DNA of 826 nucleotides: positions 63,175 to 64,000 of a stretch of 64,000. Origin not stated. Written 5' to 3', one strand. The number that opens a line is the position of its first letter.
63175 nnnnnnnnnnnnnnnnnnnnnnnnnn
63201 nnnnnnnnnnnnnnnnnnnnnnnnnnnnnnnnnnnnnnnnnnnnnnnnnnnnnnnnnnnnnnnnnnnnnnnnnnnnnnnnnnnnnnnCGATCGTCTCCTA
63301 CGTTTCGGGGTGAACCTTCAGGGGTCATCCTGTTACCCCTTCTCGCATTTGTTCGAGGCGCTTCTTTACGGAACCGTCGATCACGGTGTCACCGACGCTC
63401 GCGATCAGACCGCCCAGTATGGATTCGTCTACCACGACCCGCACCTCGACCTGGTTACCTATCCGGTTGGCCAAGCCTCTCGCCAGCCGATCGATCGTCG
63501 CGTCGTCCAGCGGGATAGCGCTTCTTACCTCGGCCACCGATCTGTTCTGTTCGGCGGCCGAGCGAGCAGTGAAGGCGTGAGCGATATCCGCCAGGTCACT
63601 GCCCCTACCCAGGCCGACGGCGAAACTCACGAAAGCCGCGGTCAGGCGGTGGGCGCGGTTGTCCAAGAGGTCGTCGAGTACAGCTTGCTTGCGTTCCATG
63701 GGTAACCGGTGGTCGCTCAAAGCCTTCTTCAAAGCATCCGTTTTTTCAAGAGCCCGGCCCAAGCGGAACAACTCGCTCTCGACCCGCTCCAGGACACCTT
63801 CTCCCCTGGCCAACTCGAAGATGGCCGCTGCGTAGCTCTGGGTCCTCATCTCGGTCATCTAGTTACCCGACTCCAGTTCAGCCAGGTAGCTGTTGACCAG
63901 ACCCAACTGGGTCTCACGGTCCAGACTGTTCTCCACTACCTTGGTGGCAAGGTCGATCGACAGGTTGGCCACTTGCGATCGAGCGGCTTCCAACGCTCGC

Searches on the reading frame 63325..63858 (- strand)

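Call 72: search_protein_families(library=pfam, proteins=[window:63325-63858:-], max_evalue=0.00001)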
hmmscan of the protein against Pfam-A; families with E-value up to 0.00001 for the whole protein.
window:63325-63858:- (177 aa): 1 family
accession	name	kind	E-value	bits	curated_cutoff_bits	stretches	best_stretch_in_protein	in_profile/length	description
PF00213.23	OSCP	-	2.7e-42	145.2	22.3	1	7-173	3-170/172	ATP synthase delta (OSCP) subunit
